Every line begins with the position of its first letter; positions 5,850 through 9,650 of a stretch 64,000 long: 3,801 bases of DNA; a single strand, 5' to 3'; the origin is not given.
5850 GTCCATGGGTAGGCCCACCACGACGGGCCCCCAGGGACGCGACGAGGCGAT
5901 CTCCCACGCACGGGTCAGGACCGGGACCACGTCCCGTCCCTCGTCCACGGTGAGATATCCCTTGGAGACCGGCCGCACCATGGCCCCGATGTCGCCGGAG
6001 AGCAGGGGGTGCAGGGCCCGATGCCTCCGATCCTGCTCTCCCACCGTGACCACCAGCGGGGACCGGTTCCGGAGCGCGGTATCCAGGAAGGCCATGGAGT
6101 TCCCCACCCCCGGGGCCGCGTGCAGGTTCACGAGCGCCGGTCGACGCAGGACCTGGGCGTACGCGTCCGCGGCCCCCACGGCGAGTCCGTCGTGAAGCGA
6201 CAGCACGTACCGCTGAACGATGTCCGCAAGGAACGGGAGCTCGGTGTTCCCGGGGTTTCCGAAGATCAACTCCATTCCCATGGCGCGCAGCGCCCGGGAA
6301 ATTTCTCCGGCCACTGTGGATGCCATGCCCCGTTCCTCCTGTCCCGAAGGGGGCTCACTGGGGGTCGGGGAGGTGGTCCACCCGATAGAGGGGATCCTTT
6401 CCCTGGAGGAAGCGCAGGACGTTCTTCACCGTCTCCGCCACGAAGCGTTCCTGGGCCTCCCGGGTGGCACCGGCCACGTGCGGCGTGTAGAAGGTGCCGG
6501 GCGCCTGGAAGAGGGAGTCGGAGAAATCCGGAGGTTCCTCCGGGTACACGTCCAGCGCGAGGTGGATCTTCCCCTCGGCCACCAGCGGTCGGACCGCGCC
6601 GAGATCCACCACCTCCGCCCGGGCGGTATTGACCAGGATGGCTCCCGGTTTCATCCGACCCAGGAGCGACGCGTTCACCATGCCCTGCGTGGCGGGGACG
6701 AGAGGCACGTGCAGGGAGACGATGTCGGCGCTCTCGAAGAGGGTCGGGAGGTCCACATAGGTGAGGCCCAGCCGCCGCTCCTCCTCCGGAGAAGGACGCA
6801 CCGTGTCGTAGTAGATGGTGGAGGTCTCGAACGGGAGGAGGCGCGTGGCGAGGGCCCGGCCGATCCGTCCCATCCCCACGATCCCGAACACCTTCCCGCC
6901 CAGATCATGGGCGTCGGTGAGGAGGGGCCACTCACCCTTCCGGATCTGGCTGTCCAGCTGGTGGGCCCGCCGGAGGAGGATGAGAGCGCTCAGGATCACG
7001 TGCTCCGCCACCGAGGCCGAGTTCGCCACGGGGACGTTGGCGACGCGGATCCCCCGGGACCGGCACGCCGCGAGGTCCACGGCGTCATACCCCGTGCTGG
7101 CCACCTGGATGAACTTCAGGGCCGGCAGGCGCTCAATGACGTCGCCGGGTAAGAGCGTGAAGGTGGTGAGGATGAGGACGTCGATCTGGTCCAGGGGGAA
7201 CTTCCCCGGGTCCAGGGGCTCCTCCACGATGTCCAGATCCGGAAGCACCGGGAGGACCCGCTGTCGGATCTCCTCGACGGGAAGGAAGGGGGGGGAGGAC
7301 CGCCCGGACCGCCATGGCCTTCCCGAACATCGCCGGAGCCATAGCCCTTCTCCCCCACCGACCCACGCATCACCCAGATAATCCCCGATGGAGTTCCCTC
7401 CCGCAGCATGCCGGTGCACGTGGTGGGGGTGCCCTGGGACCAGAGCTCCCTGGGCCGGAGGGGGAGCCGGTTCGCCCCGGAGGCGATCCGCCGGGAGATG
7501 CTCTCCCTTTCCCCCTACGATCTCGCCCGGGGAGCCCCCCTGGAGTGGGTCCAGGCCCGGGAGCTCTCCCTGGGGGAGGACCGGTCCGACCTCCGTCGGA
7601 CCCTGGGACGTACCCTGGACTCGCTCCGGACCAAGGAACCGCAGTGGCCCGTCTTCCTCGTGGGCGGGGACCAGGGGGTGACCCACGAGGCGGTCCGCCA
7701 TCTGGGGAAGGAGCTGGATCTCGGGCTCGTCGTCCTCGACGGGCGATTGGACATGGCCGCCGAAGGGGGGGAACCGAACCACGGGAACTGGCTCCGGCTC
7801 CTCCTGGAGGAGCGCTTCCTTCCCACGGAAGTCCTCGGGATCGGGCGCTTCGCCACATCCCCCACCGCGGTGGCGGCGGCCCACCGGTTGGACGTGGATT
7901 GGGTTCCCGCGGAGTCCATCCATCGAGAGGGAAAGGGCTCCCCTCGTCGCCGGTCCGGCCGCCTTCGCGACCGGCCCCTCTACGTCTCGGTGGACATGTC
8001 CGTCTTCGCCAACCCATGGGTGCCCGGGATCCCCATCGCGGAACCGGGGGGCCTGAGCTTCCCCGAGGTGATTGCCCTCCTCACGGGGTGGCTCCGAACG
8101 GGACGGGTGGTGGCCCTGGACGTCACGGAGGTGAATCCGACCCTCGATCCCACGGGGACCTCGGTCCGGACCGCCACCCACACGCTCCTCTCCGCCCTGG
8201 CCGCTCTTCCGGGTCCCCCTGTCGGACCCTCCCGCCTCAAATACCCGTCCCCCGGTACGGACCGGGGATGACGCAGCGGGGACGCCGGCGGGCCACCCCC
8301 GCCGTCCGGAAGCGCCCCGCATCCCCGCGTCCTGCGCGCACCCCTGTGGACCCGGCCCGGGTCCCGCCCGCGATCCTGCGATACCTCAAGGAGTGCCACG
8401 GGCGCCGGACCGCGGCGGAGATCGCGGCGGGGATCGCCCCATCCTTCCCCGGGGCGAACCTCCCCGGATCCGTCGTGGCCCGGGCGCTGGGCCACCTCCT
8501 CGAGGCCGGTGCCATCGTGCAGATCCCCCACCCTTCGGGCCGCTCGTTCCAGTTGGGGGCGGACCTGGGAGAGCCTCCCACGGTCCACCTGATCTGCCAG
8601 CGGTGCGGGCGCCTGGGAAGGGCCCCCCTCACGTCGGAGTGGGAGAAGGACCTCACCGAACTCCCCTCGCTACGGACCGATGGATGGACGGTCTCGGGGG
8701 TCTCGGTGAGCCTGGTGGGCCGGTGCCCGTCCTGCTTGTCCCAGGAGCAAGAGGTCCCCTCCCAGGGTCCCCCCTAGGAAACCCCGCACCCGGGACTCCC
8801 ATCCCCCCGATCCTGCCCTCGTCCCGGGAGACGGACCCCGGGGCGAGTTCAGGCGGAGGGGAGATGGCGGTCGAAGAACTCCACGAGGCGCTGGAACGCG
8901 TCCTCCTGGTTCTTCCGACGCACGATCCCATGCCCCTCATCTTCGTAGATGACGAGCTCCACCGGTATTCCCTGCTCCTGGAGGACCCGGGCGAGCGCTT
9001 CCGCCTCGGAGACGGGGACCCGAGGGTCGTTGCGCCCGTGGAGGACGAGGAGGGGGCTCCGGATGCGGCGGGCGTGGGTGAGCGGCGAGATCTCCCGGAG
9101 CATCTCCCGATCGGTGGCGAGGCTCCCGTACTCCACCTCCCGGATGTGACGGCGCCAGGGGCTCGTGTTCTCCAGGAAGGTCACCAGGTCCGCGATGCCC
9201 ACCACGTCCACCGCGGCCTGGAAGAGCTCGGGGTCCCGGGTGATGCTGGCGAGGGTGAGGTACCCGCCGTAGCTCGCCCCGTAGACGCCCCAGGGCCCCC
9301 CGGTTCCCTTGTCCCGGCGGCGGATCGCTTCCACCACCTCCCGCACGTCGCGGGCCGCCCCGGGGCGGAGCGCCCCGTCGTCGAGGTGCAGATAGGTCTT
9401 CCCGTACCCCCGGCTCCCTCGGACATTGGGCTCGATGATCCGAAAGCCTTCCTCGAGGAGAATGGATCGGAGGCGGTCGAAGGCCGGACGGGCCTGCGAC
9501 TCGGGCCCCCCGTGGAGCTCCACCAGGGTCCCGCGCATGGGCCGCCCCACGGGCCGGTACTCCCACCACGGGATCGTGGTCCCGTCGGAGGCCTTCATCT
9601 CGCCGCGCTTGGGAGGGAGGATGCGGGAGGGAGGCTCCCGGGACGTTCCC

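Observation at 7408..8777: Arginase-fold protein with substituted Mn-binding residues, adjacent to a Fur-like regulator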

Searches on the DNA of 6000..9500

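Call 60: search_rna_families(source=window, start=6000, end=9500, threshold=evalue, max_evalue=1)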
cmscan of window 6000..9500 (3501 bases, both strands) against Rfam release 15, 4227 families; matches with E-value up to 1: 2.
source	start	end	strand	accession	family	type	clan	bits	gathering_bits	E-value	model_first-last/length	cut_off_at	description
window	8431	8511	-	RF01867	CC2171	Gene; sRNA;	-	20.9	75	0.16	1-159/159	no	caulobacter sRNA CC2171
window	6350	6402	+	RF02975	DUF3800-XI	Gene; sRNA;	-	17.7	37.8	0.92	1-48/48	no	DUF3800-XI RNA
